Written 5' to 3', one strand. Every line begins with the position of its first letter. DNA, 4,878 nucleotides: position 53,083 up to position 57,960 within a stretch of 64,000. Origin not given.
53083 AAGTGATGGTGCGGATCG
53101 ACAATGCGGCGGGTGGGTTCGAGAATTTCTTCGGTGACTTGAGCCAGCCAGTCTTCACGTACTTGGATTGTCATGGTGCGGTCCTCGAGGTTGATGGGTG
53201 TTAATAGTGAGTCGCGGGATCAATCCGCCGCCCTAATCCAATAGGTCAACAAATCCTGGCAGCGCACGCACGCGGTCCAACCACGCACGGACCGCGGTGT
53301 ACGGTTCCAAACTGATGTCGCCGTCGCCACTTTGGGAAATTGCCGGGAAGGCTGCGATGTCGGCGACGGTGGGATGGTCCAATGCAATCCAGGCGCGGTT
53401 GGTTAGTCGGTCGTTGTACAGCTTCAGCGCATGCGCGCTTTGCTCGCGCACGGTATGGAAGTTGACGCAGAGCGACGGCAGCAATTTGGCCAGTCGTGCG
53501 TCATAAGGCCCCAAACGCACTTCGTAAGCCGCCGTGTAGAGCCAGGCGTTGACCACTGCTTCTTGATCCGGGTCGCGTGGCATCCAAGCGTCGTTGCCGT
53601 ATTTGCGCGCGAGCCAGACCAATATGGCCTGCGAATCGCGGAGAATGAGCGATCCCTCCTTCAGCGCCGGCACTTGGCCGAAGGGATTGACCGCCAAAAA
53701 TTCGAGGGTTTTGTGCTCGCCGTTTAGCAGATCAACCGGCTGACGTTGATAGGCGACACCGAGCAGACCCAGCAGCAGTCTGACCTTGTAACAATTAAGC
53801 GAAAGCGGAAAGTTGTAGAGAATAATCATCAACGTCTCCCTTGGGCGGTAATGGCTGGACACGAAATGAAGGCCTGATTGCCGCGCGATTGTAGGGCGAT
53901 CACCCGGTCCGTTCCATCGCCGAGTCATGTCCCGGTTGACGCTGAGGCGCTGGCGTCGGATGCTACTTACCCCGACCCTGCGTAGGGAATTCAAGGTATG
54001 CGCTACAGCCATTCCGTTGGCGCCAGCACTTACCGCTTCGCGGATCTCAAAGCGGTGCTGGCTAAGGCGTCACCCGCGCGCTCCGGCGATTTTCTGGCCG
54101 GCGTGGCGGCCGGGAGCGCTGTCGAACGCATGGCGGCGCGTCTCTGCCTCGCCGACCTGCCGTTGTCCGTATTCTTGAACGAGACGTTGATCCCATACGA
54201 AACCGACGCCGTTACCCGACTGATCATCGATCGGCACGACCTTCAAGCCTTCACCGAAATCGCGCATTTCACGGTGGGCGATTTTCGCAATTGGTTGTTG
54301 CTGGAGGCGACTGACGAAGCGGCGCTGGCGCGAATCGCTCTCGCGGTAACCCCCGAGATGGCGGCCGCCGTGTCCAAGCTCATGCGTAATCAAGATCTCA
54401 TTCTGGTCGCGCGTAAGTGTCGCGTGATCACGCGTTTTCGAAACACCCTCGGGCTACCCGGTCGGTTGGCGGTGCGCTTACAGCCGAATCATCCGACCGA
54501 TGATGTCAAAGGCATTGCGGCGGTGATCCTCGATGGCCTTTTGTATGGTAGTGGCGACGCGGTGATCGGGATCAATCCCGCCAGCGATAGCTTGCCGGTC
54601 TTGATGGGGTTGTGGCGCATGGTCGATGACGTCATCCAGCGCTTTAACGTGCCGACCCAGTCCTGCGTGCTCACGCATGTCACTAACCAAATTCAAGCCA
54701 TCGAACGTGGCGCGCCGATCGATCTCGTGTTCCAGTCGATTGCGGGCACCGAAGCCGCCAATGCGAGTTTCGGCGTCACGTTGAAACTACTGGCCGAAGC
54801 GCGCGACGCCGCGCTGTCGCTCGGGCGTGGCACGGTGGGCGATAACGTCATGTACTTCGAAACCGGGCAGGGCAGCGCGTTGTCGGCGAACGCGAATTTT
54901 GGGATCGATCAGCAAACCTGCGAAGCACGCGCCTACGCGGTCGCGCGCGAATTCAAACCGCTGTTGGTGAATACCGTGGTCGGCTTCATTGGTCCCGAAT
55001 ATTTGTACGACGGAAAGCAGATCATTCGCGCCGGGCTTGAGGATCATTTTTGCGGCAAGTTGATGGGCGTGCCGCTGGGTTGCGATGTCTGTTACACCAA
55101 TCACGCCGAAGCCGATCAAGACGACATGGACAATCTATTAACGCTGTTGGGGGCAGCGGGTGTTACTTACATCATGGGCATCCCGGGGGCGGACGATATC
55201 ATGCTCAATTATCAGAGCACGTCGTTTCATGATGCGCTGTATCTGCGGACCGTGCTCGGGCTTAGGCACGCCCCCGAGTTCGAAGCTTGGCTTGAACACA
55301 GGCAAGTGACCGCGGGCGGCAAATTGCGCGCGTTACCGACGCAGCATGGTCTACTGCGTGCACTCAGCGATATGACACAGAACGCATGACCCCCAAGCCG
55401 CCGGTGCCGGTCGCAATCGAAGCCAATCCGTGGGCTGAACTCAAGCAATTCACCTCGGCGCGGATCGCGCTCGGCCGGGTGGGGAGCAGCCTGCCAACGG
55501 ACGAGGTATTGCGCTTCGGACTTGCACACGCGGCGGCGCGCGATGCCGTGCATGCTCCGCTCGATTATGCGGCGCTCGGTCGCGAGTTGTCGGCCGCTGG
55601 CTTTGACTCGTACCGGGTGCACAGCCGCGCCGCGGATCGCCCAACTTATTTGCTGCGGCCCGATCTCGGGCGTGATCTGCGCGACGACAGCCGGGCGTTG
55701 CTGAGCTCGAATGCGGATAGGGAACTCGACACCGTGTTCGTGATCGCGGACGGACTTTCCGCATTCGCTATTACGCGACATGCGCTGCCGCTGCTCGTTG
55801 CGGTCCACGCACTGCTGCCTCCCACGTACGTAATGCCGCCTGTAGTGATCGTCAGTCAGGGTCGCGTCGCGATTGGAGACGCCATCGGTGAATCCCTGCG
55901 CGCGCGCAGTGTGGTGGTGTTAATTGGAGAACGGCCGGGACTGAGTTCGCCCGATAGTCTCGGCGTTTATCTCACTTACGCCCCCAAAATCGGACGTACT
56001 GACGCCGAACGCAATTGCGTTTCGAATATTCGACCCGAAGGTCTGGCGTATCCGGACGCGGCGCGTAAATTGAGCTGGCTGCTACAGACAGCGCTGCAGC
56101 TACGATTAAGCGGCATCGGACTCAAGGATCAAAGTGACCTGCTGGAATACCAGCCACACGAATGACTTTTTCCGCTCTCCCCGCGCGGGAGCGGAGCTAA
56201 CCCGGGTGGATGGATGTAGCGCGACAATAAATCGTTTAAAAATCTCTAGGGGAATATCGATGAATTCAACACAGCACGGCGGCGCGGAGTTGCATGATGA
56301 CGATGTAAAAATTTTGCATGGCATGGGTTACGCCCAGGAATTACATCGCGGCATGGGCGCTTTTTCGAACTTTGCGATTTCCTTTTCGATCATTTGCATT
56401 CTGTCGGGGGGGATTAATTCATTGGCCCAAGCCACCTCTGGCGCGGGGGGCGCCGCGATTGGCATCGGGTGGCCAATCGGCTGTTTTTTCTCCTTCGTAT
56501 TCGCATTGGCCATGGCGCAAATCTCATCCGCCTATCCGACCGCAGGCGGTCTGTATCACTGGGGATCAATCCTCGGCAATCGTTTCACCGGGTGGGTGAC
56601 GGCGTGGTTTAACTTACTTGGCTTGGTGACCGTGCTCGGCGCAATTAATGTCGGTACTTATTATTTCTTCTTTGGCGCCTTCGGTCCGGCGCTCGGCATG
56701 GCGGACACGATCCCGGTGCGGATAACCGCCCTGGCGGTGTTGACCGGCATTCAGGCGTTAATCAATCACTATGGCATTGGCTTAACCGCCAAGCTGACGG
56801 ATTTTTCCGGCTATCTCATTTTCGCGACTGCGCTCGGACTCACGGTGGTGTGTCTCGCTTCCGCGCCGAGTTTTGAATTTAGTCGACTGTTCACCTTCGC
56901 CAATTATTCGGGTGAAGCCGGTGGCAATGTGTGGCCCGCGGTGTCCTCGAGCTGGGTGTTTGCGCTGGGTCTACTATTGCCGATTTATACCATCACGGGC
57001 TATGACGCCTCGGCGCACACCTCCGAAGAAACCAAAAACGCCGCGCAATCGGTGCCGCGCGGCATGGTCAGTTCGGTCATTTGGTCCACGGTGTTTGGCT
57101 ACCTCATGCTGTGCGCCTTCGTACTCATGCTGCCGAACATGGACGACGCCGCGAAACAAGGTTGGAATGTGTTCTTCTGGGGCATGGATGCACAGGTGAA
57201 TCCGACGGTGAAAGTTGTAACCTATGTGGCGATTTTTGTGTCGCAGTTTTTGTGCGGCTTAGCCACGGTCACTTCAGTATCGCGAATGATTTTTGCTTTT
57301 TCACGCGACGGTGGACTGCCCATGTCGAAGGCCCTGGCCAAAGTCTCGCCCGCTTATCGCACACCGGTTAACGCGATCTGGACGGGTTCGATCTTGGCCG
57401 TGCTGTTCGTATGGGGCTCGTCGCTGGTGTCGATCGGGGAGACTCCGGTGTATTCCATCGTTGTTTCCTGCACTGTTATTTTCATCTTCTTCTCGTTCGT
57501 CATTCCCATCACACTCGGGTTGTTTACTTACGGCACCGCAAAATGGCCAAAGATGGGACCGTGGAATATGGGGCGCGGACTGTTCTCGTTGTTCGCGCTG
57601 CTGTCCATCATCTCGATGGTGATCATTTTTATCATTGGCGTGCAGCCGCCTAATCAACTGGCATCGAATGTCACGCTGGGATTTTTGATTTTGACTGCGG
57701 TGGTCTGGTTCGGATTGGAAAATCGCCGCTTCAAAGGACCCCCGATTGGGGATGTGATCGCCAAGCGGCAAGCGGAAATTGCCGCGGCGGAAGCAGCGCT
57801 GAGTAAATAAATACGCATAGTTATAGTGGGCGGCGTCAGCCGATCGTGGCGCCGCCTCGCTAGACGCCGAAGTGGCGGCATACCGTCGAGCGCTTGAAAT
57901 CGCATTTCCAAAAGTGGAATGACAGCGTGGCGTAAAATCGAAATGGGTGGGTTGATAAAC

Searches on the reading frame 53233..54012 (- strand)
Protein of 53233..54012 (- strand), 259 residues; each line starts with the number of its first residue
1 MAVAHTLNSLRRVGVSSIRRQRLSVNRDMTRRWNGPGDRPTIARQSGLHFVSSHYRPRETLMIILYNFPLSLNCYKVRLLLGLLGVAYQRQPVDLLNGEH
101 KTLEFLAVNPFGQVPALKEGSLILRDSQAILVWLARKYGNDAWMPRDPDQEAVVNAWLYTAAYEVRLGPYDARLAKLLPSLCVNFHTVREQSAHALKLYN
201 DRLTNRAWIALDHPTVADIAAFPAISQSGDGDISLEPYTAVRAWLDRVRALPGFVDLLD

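Call 23: search_protein_families(library=pfam, proteins=[window:53233-54012:-], max_evalue=0.001)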
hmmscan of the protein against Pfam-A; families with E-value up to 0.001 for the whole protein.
window:53233-54012:- (259 aa): 5 families
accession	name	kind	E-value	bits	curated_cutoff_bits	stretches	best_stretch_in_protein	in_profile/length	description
PF13417.12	GST_N_3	-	3.1e-14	53.5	22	1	65-140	1-73/75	Glutathione S-transferase, N-terminal domain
PF13409.12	GST_N_2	-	1.3e-13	51.8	25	1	71-136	2-69/70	Glutathione S-transferase, N-terminal domain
PF02798.26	GST_N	-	4.1e-13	49.9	20.9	1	63-136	3-76/76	Glutathione S-transferase, N-terminal domain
PF00043.30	GST_C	-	7.3e-08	33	20.7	1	188-252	27-93/93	Glutathione S-transferase, C-terminal domain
PF13410.11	GST_C_2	-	8.9e-06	26.2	24.9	1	188-247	7-69/69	Glutathione S-transferase, C-terminal domain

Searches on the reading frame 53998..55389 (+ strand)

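Call 23: search_protein_families(library=pfam, proteins=[window:53998-55389:+], max_evalue=0.001)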
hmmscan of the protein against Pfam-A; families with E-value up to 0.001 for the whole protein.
window:53998-55389:+ (463 aa): 1 family
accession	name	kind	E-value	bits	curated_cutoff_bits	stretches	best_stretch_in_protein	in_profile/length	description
PF06751.17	EutB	-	4.9e-218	724.7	25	1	12-443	1-432/435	Ethanolamine ammonia lyase large subunit (EutB)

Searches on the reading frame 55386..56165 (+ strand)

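Call 23: search_protein_families(library=pfam, proteins=[window:55386-56165:+], max_evalue=0.001)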
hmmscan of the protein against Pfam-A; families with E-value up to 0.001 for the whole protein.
window:55386-56165:+ (259 aa): 1 family
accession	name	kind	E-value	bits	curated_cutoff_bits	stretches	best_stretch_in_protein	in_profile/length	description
PF05985.16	EutC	-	2.2e-90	302.6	25.8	1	14-247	2-235/235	Ethanolamine ammonia-lyase light chain (EutC)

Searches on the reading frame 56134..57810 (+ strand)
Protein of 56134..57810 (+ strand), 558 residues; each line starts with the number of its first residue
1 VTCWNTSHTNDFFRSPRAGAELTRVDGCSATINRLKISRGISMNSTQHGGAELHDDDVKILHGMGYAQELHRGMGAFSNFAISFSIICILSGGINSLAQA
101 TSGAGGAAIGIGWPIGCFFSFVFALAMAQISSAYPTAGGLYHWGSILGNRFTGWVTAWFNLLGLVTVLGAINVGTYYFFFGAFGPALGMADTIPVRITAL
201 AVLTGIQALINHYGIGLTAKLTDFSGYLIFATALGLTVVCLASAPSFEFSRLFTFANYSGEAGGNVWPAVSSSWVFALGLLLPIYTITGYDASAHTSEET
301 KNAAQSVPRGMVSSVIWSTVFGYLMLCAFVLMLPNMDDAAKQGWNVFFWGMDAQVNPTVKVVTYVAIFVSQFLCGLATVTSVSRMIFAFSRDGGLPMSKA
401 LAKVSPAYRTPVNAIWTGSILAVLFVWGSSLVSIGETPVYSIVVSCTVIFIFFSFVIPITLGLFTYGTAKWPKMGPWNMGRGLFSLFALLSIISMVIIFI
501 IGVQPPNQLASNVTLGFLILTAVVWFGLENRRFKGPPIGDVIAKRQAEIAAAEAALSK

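Call 23: search_protein_families(library=pfam, proteins=[window:56134-57810:+], max_evalue=0.001)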
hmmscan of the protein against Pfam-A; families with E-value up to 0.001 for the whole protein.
window:56134-57810:+ (558 aa): 2 families
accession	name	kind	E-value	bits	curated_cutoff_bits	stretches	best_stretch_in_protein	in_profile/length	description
PF13520.12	AA_permease_2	-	9.8e-51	173.4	27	1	75-521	2-423/427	Amino acid permease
PF00324.27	AA_permease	-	3.4e-20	72.6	24.6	1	96-501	18-419/470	Amino acid permease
